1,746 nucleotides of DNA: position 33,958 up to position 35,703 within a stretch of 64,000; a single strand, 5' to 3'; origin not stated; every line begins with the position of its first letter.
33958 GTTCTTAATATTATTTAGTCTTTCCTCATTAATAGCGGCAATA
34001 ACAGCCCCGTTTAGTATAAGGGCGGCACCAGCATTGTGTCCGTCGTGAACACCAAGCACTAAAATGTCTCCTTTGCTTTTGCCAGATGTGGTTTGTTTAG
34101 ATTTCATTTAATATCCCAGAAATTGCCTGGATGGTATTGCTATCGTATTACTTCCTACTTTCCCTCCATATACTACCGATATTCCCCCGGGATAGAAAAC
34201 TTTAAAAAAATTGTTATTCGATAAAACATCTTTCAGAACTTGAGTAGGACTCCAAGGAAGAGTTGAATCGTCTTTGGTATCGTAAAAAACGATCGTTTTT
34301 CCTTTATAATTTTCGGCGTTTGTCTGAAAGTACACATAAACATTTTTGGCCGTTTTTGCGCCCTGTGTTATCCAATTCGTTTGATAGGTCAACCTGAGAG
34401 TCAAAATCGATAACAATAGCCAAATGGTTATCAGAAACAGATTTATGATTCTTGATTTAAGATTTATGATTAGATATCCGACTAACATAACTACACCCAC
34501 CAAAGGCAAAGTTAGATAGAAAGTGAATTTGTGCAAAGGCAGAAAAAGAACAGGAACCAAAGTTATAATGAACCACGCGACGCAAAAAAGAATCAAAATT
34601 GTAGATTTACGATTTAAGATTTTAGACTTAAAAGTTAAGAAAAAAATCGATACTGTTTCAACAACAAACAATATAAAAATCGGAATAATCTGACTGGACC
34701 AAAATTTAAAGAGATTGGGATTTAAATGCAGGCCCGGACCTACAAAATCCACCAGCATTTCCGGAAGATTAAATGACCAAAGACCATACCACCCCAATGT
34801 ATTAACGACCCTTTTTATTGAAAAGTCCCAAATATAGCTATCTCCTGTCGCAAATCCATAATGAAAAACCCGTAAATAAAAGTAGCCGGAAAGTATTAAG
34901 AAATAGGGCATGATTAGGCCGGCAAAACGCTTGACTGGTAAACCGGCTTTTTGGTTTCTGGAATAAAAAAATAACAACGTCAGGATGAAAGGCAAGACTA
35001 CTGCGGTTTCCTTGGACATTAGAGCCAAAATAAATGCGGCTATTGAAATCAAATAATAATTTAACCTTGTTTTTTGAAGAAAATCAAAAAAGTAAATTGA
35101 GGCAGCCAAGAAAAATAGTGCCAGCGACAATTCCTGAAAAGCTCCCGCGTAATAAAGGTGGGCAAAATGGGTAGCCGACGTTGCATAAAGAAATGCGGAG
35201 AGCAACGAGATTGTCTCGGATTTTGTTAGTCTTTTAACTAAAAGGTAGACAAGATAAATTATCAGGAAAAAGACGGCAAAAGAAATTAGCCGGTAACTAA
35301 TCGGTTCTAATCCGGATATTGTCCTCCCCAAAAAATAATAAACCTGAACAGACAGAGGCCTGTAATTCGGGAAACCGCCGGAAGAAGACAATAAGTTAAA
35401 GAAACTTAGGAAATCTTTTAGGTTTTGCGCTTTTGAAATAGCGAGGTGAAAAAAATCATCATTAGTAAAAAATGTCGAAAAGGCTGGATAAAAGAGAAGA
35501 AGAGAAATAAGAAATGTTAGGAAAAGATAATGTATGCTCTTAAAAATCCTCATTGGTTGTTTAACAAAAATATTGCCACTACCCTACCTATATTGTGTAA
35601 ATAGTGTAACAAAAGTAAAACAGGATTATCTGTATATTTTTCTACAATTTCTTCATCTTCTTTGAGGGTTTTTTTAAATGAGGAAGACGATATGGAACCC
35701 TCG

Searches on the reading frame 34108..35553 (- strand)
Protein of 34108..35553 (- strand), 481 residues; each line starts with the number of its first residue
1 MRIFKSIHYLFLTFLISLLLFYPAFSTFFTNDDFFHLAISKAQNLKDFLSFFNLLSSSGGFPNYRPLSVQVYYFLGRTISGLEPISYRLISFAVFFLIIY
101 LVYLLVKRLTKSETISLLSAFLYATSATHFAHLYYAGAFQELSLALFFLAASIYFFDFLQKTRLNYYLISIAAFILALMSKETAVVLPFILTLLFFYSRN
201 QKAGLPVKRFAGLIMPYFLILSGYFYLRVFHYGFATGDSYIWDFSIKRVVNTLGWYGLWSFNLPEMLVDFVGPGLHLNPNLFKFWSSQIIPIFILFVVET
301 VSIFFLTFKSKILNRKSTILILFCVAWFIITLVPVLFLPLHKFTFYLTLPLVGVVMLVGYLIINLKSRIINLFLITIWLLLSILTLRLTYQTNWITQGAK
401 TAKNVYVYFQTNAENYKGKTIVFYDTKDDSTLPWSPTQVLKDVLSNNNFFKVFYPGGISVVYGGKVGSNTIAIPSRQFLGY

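Call 10: search_protein_families(library=pfam, proteins=[window:34108-35553:-], max_evalue=0.001)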
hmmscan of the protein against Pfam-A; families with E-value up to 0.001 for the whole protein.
window:34108-35553:- (481 aa): 1 family
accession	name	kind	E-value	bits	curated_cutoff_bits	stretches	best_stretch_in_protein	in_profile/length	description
PF13231.12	PMT_2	-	7.2e-11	43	26.1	1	78-196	15-132/160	Dolichyl-phosphate-mannose-protein mannosyltransferase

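Call 38: search_protein_families(library=ncbifam, proteins=[window:34108-35553:-], max_evalue=0.01)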
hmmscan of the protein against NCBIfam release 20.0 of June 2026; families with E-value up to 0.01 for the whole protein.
window:34108-35553:- (481 aa): 0 families
